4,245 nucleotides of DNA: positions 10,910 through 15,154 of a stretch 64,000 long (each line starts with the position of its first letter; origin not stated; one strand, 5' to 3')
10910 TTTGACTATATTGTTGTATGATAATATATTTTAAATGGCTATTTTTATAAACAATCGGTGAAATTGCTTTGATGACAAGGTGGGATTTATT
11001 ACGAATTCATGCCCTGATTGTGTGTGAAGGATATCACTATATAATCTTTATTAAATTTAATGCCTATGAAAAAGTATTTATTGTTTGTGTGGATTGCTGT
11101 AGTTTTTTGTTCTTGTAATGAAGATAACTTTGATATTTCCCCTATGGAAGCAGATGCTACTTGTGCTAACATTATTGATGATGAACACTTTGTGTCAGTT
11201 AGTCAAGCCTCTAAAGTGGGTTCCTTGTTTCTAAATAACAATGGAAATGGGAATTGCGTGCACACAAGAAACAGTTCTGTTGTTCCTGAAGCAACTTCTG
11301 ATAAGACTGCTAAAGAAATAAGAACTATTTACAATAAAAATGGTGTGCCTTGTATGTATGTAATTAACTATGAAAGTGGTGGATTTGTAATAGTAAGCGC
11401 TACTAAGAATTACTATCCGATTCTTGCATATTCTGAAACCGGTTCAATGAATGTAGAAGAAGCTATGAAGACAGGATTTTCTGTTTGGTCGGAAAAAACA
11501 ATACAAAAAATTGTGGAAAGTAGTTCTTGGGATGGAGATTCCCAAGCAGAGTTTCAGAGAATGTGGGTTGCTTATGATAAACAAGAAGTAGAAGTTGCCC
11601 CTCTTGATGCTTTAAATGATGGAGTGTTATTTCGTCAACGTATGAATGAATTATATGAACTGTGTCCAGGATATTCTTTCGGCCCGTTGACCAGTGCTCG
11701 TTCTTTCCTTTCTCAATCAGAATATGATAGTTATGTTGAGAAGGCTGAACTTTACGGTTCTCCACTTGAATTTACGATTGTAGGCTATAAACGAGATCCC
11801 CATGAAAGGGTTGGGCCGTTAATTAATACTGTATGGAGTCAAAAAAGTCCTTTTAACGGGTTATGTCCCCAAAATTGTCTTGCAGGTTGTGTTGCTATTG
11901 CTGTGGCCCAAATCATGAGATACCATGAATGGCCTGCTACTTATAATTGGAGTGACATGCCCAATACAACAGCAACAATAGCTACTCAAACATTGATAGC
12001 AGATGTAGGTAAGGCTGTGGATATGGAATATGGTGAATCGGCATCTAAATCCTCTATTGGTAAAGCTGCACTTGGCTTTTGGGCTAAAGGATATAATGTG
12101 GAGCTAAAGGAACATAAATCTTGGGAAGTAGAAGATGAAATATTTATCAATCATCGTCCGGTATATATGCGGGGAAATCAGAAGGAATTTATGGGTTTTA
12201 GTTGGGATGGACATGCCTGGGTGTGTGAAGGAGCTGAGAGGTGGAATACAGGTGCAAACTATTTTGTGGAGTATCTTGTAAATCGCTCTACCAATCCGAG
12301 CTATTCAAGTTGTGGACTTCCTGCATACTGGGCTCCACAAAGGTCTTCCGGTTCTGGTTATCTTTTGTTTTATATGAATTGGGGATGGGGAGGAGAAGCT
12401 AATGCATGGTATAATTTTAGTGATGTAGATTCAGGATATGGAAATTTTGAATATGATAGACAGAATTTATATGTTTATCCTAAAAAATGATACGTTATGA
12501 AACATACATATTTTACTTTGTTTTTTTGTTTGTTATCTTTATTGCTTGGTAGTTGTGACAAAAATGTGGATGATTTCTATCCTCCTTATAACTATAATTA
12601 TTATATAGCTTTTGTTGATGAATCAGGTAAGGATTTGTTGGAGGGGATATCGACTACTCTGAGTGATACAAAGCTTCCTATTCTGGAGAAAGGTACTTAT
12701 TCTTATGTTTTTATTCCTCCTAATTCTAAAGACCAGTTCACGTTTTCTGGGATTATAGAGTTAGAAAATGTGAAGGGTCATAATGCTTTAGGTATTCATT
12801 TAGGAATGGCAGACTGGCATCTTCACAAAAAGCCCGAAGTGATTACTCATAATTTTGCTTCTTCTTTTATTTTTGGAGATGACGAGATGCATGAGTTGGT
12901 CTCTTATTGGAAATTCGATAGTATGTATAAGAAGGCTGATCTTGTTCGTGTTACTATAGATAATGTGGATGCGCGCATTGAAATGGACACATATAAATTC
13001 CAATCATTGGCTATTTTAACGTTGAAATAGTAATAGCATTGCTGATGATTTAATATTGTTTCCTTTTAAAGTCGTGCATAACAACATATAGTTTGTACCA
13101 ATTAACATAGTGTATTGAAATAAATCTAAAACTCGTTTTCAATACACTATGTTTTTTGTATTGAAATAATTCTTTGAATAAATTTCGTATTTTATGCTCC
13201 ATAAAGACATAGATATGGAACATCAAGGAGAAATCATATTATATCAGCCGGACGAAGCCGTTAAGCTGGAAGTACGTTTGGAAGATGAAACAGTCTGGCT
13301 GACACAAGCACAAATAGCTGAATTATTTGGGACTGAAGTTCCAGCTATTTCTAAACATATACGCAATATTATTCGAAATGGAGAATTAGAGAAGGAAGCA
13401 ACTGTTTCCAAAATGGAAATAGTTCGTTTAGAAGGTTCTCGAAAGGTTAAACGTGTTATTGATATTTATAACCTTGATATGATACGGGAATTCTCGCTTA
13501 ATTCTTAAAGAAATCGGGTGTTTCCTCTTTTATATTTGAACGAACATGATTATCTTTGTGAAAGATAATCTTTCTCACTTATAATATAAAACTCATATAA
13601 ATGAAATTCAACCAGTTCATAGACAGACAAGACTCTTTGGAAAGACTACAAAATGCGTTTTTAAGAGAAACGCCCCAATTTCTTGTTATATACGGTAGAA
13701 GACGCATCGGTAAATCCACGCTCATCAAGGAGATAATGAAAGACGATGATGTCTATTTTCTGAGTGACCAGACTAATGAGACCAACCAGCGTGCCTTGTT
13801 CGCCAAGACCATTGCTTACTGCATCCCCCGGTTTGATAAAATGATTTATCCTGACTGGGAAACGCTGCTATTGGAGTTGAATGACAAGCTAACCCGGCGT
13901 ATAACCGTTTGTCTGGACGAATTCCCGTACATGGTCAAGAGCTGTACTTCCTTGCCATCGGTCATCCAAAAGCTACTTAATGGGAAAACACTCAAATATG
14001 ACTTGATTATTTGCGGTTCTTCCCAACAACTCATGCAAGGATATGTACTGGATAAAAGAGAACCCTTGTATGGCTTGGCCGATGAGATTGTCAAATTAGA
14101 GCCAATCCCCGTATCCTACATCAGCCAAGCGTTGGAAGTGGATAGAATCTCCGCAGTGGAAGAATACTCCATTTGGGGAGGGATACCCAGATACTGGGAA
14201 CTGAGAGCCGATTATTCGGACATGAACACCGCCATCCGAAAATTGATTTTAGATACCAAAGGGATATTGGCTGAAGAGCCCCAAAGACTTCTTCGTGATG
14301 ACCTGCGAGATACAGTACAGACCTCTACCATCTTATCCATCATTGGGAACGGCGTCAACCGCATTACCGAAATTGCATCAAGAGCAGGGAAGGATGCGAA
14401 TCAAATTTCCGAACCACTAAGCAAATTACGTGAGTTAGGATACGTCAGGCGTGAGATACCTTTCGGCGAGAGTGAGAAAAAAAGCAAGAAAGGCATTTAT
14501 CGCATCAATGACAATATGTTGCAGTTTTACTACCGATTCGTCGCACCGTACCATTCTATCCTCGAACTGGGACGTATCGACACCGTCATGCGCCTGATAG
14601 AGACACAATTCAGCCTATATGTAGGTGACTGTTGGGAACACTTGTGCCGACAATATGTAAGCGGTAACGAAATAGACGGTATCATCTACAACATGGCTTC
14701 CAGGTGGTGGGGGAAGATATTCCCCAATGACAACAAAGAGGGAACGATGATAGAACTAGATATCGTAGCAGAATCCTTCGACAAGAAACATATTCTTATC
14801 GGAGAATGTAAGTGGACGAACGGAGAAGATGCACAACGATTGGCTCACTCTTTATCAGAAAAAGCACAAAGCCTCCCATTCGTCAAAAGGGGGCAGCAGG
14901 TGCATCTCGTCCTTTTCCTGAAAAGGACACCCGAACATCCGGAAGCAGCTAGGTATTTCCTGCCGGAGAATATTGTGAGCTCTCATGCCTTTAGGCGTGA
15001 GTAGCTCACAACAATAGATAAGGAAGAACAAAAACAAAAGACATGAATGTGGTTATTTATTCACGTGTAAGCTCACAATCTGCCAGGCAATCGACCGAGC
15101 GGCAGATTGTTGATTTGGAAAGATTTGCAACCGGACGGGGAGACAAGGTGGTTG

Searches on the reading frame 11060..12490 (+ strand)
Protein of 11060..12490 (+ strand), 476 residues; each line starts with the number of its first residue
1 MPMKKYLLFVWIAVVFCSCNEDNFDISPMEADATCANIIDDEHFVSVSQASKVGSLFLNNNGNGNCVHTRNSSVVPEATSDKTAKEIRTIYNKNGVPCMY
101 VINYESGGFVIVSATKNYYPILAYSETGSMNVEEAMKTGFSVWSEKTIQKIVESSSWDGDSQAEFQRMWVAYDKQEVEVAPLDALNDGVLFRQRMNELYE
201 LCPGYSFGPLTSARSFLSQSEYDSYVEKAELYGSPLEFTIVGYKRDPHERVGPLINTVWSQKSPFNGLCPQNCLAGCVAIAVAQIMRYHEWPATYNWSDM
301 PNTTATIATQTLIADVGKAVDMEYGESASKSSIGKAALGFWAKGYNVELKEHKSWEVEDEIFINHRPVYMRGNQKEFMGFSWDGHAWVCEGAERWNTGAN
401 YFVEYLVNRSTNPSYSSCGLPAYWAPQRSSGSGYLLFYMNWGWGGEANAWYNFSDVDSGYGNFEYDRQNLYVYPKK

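Call 81: search_protein_families(library=pfam, proteins=[window:11060-12490:+], max_evalue=0.0001)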
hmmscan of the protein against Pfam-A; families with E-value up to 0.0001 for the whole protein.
window:11060-12490:+ (476 aa): 2 families
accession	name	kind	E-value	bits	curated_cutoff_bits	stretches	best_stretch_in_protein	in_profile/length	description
PF01640.23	Peptidase_C10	-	2.6e-26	93.5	26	2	294-451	64-194/194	Peptidase C10 family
PF13734.11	Inhibitor_I69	-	1.2e-15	58.2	25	1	45-147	4-94/98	Spi protease inhibitor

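Call 88: search_dna_similar(query=window:11060-12490:+, collection=plasmids, mode=protein, max_rows=20, max_evalue=0.00001)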
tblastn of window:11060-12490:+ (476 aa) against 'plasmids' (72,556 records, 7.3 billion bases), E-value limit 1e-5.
Records with a match: 1; places in all: 1; records where one place covers at least 80% of the query: 1.
Best place of each record, by identity: >=99% 1.
By first word of the organism name: Bacteroides 1.
By predicted mobility (MOB-suite, as given by PLSDB): non-mobilizable 1.
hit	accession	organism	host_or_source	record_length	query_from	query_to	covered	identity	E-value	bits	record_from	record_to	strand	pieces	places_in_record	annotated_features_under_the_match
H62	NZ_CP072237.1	Bacteroides uniformis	Homo sapiens,cultured bacterial ...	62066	1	476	100%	99.6%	0e+0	944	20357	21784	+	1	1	C10 family peptidase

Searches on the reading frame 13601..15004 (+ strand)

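Call 81: search_protein_families(library=pfam, proteins=[window:13601-15004:+], max_evalue=0.0001)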
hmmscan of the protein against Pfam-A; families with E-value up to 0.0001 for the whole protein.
window:13601-15004:+ (467 aa): 4 families
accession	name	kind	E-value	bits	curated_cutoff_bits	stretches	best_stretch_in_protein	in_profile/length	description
PF03008.20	DUF234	-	6.3e-17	62.3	22.5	1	310-409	1-95/100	Archaea bacterial proteins of unknown function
PF01637.24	ATPase_2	-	3e-15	57.1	33.2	1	6-167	1-180/225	ATPase domain predominantly from Archaea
PF13173.12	AAA_14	-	2.5e-08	34.4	27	1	26-147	3-105/129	AAA domain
PF13191.12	AAA_16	-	8.3e-05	23.6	32.6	0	6-69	2-71/167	AAA ATPase domain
